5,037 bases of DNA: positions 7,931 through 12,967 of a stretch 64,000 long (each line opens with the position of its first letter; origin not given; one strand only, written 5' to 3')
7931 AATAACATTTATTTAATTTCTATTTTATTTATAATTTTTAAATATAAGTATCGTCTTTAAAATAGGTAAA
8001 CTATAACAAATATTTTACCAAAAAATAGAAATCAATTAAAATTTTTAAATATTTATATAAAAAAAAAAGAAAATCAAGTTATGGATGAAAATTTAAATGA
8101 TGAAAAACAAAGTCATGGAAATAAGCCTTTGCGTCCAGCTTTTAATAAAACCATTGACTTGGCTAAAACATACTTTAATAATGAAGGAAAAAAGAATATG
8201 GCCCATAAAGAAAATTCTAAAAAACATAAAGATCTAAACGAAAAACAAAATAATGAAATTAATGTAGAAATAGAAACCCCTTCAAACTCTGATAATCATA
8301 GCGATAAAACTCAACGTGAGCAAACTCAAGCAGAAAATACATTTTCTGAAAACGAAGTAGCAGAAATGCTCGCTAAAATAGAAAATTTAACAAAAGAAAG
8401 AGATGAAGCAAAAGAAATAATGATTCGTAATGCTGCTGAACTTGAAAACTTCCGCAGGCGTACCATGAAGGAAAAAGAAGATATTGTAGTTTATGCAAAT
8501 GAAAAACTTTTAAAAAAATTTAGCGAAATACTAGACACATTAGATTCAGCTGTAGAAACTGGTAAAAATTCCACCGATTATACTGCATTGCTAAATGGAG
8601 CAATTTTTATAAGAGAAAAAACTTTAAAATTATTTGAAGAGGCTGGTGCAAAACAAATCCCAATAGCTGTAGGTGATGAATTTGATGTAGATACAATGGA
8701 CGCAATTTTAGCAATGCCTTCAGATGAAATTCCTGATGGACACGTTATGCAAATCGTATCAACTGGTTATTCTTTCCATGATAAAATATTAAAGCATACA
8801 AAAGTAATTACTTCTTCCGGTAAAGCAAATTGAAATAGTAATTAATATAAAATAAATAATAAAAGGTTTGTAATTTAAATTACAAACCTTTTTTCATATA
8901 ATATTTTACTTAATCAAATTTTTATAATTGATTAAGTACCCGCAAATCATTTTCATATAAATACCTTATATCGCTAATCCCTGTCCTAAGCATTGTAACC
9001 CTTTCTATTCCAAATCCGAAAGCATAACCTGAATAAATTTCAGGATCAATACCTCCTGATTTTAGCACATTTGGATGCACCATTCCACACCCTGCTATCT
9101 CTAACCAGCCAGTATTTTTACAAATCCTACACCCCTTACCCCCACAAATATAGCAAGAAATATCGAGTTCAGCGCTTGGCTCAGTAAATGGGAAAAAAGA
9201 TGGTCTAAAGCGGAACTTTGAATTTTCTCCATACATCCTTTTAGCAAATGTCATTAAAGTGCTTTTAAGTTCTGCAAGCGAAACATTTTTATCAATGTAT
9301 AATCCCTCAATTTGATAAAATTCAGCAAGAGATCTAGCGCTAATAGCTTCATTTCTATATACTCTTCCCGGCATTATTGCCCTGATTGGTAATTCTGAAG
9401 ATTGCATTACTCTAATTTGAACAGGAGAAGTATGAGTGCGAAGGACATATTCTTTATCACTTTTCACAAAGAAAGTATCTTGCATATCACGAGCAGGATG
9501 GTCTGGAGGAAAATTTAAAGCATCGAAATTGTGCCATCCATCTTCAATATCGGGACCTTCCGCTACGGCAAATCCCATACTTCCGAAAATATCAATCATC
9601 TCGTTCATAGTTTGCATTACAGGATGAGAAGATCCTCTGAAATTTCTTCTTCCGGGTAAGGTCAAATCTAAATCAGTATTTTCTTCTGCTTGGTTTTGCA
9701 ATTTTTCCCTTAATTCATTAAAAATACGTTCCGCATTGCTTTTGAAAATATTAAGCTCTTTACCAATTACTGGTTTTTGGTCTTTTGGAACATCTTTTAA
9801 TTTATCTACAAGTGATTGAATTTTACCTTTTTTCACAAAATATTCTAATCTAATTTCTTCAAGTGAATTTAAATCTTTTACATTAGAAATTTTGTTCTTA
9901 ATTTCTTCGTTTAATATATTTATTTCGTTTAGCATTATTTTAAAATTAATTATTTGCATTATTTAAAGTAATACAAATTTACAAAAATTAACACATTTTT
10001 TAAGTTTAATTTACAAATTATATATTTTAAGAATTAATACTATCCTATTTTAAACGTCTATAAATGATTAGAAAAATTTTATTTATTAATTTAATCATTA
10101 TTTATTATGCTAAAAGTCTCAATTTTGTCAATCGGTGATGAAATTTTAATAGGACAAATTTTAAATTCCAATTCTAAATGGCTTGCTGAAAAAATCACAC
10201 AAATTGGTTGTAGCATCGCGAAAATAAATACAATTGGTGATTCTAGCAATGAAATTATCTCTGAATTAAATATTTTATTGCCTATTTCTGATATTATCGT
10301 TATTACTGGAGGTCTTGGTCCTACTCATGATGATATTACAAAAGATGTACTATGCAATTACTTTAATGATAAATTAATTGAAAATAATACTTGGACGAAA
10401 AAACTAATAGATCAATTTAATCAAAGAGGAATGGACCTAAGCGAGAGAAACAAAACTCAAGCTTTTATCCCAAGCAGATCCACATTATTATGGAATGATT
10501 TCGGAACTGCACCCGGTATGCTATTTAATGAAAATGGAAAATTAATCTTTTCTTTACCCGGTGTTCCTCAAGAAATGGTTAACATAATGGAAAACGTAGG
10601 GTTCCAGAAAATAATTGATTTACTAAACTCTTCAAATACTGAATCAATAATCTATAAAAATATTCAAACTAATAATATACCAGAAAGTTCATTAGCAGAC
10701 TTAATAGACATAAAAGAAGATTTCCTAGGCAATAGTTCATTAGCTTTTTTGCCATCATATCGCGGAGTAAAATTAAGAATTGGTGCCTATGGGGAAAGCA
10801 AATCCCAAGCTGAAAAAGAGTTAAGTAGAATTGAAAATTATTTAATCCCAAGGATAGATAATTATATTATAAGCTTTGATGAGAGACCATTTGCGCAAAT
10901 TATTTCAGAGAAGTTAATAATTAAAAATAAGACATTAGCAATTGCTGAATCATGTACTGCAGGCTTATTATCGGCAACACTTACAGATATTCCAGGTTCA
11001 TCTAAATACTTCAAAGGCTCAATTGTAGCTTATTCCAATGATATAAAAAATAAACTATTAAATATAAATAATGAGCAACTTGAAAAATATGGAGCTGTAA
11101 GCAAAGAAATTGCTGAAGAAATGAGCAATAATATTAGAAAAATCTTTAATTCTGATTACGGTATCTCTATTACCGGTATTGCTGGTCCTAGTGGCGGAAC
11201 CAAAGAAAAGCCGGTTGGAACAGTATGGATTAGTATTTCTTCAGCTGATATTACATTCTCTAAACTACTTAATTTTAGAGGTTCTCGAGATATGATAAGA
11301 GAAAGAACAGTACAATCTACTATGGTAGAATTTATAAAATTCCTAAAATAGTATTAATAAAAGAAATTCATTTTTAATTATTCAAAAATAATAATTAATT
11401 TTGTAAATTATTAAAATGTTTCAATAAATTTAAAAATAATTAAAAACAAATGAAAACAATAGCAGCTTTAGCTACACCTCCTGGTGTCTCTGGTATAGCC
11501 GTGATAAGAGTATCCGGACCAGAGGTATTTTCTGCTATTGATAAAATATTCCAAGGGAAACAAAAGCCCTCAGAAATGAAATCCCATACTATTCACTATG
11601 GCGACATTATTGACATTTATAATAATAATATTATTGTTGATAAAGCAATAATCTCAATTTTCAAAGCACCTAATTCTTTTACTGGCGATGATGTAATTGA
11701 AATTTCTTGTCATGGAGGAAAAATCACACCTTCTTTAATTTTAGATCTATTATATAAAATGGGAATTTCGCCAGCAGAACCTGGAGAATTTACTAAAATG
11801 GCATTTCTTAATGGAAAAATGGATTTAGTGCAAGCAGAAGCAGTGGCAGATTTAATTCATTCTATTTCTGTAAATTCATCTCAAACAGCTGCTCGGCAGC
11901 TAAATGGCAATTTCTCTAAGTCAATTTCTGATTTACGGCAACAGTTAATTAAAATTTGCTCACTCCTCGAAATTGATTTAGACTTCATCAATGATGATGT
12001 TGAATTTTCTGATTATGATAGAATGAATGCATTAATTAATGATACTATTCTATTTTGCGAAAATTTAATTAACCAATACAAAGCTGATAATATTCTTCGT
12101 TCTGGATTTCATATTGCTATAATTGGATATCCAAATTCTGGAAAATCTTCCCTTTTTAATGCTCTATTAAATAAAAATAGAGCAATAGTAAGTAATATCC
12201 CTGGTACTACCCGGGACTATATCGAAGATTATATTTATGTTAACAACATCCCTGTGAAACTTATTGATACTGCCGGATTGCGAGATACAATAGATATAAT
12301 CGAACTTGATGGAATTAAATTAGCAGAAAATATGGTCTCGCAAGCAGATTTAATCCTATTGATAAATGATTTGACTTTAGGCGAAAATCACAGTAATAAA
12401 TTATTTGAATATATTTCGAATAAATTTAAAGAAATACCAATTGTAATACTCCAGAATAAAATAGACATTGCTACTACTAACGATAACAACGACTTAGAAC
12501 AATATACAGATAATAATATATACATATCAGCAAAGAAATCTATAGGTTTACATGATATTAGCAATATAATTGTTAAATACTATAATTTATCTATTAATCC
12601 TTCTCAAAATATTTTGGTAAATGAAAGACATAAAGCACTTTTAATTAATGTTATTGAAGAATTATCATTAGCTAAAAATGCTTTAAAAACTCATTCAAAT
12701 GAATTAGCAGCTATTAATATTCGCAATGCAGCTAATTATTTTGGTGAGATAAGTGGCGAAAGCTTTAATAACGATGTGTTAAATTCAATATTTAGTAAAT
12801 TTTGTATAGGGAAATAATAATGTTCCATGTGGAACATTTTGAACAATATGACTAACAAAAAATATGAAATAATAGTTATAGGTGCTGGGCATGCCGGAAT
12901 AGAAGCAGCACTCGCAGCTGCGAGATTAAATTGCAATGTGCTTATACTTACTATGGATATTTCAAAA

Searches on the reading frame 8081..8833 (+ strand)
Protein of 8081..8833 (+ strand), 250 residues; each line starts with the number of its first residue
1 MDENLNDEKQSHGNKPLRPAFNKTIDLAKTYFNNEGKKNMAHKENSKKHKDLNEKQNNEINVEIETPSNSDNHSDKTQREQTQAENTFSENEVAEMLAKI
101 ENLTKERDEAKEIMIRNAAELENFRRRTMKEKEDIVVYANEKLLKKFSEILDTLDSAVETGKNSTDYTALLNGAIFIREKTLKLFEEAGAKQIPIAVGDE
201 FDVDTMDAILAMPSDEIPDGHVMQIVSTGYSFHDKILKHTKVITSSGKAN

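Call 71: search_protein_families(library=pfam, proteins=[window:8081-8833:+], max_evalue=0.0001)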
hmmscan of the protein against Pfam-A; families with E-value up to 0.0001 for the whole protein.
window:8081-8833:+ (250 aa): 1 family
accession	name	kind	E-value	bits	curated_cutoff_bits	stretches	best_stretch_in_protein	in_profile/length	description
PF01025.24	GrpE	-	2.8e-34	118.6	25.8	1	84-245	4-164/165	GrpE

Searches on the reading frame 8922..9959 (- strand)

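Call 71: search_protein_families(library=pfam, proteins=[window:8922-9959:-], max_evalue=0.0001)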
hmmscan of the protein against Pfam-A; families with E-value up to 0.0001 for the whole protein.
window:8922-9959:- (345 aa): 2 families
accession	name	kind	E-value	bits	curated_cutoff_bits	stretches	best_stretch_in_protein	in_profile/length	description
PF01409.25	tRNA-synt_2d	-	9.1e-100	333.6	19.8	1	97-344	2-245/246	tRNA synthetases class II core domain (F)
PF02912.23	Phe_tRNA-synt_N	-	1.9e-16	60.2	22.3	1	28-93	1-66/69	Aminoacyl tRNA synthetase class II, N-terminal domain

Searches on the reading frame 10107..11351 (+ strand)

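Call 52: search_protein_families(library=pfam, proteins=[window:10107-11351:+], max_evalue=0.0001)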
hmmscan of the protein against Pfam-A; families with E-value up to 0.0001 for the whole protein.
window:10107-11351:+ (414 aa): 3 families
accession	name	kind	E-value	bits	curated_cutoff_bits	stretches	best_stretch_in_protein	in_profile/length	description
PF02464.23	CinA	-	3.9e-55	186.2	23.5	1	262-409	4-151/155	Competence-damaged protein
PF00994.29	MoCF_biosynth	-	2.8e-31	108.6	26.6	1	6-165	2-138/144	Probable molybdopterin binding domain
PF18146.6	CinA_KH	-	5.5e-08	33.2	27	1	184-254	2-71/73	Damage-inducible protein CinA KH domain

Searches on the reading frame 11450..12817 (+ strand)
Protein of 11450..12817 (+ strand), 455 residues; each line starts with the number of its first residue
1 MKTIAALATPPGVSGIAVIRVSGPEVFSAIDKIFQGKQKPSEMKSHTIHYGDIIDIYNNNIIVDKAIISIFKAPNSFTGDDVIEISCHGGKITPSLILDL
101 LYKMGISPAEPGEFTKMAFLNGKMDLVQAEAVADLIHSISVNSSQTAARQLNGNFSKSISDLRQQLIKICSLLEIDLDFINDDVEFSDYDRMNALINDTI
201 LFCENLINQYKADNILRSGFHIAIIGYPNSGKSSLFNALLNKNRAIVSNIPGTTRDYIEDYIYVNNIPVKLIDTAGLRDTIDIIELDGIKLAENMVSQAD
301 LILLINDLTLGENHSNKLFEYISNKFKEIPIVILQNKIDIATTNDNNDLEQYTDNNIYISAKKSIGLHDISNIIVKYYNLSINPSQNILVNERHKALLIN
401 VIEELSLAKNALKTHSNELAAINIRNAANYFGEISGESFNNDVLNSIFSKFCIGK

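Call 52: search_protein_families(library=pfam, proteins=[window:11450-12817:+], max_evalue=0.0001)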
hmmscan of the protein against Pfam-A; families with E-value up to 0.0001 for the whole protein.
window:11450-12817:+ (455 aa): 5 families
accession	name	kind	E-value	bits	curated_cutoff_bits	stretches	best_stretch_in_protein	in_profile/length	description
PF12631.12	MnmE_helical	-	3.9e-46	158.3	40.1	1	126-452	1-211/211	MnmE helical domain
PF10396.14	TrmE_N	-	4.1e-39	133.9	29.8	1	3-123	1-117/117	GTP-binding protein TrmE N-terminus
PF01926.29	MMR_HSR1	-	1.3e-24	86.9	21.9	1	221-337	1-113/113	50S ribosome-binding GTPase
PF02421.24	FeoB_N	-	6.5e-10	39.2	27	1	221-352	2-133/156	Ferrous iron transport protein B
PF00350.29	Dynamin_N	-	5.6e-05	23.7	27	0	222-255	1-34/168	Dynamin family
